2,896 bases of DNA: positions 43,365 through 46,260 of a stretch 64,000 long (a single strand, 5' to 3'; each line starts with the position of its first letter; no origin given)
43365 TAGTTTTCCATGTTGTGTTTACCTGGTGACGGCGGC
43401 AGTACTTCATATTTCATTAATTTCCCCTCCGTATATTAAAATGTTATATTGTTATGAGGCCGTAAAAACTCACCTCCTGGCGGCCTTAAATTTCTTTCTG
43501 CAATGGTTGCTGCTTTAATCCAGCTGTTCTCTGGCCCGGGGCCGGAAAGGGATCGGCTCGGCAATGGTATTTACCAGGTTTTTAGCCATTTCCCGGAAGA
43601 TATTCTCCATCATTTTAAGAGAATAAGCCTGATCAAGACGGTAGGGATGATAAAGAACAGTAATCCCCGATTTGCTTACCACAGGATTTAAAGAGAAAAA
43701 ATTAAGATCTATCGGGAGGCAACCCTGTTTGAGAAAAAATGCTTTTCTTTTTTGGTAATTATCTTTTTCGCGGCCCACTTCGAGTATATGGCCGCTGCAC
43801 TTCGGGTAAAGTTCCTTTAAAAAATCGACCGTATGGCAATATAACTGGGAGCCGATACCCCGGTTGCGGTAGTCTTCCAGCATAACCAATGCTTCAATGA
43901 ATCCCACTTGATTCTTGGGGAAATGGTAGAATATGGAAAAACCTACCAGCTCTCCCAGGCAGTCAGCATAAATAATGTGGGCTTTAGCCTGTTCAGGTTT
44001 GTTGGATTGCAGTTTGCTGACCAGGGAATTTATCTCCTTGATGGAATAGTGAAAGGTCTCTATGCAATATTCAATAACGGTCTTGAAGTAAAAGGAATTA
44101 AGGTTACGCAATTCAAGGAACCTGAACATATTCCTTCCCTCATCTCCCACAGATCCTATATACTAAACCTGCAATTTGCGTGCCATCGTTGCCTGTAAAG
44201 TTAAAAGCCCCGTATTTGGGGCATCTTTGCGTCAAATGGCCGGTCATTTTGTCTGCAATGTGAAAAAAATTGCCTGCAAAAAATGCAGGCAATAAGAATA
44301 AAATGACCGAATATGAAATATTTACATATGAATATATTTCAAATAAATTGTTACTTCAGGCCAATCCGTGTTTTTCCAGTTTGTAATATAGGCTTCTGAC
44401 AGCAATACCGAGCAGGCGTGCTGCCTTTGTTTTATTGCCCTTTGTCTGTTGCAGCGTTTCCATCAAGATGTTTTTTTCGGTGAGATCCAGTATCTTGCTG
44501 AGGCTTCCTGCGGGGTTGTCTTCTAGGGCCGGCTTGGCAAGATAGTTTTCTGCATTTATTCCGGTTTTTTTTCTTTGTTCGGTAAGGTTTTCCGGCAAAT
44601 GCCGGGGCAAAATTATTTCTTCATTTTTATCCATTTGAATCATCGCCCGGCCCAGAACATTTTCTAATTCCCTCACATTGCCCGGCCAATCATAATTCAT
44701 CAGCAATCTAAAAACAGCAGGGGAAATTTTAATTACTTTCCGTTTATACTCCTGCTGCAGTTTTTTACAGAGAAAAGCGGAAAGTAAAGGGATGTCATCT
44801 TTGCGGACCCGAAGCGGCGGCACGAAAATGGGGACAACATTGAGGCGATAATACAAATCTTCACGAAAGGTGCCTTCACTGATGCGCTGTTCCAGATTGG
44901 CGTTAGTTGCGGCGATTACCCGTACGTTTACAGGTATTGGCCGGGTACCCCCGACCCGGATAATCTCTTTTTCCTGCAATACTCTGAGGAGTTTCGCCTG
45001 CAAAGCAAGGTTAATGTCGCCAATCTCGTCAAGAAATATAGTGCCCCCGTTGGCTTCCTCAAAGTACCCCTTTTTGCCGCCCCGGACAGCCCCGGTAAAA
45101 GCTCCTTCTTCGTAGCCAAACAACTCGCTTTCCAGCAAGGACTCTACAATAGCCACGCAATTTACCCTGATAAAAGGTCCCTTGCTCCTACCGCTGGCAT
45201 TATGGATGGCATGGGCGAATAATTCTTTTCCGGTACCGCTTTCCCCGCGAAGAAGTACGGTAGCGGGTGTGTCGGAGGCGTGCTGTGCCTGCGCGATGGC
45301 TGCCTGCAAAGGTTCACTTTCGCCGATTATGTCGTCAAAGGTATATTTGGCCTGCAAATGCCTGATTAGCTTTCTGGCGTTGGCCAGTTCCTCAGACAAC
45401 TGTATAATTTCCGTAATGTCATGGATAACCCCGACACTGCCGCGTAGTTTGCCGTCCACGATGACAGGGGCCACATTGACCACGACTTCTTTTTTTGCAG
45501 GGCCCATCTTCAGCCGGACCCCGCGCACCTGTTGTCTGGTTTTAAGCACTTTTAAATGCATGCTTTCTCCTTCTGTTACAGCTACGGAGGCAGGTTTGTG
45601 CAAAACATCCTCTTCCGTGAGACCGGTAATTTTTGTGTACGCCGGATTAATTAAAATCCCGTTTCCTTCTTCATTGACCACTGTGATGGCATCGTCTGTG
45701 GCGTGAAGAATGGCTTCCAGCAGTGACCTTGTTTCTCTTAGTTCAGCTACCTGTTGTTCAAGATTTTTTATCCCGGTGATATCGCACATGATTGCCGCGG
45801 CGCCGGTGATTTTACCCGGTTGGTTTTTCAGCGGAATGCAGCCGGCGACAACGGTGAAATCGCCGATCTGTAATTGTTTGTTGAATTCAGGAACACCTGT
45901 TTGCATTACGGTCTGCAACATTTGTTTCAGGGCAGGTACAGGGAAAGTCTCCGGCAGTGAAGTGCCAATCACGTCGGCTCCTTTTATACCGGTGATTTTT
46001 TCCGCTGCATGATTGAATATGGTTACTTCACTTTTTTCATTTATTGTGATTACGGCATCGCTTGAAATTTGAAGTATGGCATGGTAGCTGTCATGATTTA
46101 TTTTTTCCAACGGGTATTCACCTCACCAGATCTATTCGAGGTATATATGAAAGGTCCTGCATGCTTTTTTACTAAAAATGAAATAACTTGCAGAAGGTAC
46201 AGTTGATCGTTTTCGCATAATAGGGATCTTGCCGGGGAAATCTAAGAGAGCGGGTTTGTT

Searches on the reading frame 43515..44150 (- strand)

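Call 15: search_protein_families(library=ncbifam, proteins=[window:43515-44150:-])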
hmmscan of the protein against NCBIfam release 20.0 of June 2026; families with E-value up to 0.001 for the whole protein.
window:43515-44150:- (211 aa): 0 families

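Call 16: search_protein_families(library=pfam, proteins=[window:43515-44150:-])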
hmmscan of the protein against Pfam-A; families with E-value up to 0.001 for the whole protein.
window:43515-44150:- (211 aa): 2 families
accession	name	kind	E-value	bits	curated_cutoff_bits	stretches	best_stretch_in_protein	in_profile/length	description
PF00583.31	Acetyltransf_1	-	3.5e-10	40.6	20.7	1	56-134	34-107/116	Acetyltransferase (GNAT) family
PF13508.13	Acetyltransf_7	-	1.5e-06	29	27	1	58-143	4-81/84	Acetyltransferase (GNAT) domain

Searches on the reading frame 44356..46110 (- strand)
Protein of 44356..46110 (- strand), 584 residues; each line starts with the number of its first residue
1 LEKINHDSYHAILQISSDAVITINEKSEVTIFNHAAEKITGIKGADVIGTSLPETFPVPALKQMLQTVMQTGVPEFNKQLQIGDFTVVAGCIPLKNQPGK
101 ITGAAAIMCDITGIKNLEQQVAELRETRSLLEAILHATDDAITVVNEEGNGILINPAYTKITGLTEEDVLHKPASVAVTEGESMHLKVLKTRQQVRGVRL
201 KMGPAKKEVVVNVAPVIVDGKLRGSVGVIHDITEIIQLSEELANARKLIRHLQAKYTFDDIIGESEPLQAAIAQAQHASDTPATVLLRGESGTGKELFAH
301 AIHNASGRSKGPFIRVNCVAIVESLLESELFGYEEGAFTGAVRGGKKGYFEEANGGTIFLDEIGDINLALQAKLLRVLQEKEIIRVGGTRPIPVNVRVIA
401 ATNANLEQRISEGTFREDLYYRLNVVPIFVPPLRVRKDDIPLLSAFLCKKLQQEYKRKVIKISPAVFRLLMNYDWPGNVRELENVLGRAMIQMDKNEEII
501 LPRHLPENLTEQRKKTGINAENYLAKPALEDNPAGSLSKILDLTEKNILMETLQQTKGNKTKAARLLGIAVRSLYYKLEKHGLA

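Call 15: search_protein_families(library=ncbifam, proteins=[window:44356-46110:-])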
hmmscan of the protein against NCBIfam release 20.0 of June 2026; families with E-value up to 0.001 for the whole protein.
window:44356-46110:- (584 aa): 46 families (the best 25 are shown)
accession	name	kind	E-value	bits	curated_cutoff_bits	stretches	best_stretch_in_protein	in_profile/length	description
NF041552.1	TF_PrdR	equivalog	6.7e-147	490.2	795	2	123-581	128-576/577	sigma-54 dependent transcriptional regulator PrdR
TIGR01817.1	nifA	equivalog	1.8e-113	380.2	528.85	1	231-582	169-528/534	nif-specific transcriptional activator NifA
NF008469.0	PRK11361.1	equivalog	2.5e-104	349.5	714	1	236-583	120-456/461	acetoacetate metabolism transcriptional regulator AtoC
NF003451.0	PRK05022.1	equivalog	8.8e-98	328.2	476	1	232-574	162-501/512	nitric oxide reductase transcriptional regulator NorR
TIGR02329.1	propionate_PrpR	equivalog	1.8e-94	317.3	499.2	1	232-579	182-525/526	propionate catabolism operon regulatory protein PrpR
TIGR01818.1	ntrC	equivalog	5.2e-94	315.6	558.6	1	236-579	107-461/463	nitrogen regulation protein NR(I)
NF050807.1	TransRegFlbDCaul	equivalog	8e-94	315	750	1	260-580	119-437/454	sigma-54-dependent transcriptional regulator FlbD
NF011953.0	PRK15424.1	equivalog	1.7e-93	314.1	703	1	231-580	191-533/538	propionate catabolism operon regulatory protein PrpR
TIGR02915.1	PEP_resp_reg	equivalog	9.5e-93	311.4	502.6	1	243-583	124-444/445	PEP-CTERM-box response regulator transcription factor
NF038308.1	RNA_repair_RtcR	equivalog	8e-89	298.9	650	1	227-575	148-505/530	RNA repair transcriptional activator RtcR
NF041906.1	V4R_TF_MobR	exception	1.6e-86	291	999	1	234-580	206-543/544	phenol degradation transcriptional regulator MobR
NF007689.0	PRK10365.1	equivalog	3.5e-84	283.1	760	1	260-579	140-440/441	sigma-54-dependent response regulator transcription factor ZraR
NF049963.1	RespRegFlgRCampy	domain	5.5e-83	279.2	750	1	253-500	128-373/429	fla regulon two-component system response regulator FlgR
NF008176.1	PRK10923.1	equivalog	5.6e-82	275.8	620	1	248-583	127-468/469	nitrogen regulation protein NR(I)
NF008085.0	PRK10820.1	equivalog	3.3e-80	270.2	576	1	125-583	77-512/520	transcriptional regulator TyrR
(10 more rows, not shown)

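Call 16: search_protein_families(library=pfam, proteins=[window:44356-46110:-])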
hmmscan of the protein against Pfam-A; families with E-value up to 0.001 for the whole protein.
window:44356-46110:- (584 aa): 12 families
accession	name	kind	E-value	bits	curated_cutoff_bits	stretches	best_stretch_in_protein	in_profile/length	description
PF00158.32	Sigma54_activat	-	7e-71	237.8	20.2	1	261-428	1-167/168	Sigma-54 interaction domain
PF00989.32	PAS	-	3.6e-26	91.8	22.6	2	131-232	3-113/113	PAS fold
PF25601.1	AAA_lid_14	-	1.5e-23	82.9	27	1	434-516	1-81/87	AAA+ ATPase lid domain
PF14532.12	Sigma54_activ_2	-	7.9e-18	65.5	25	1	262-433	1-138/138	Sigma-54 interaction domain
PF13426.13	PAS_9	-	8.2e-17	61.8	27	2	18-112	2-102/103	PAS domain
PF02954.25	HTH_8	-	7.3e-14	51.7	22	1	542-580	3-41/42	Bacterial regulatory protein, Fis family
PF08448.16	PAS_4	-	3.1e-13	50.3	23.1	2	136-234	2-107/110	PAS fold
PF07728.20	AAA_5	-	1.5e-07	32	22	1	285-405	2-124/139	AAA domain (dynein-related subfamily)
PF13188.13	PAS_8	-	2.7e-07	30.7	21.8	0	130-169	2-43/65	PAS domain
PF00004.35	AAA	-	5.3e-07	30.6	21.2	1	285-404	1-110/131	ATPase family associated with various cellular activities (AAA)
PF07724.20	AAA_2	-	1.3e-06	29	27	1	283-411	4-132/166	AAA domain (Cdc48 subfamily)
PF13596.12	PAS_10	-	1.1e-05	26.5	22.1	0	21-112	13-106/106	PAS domain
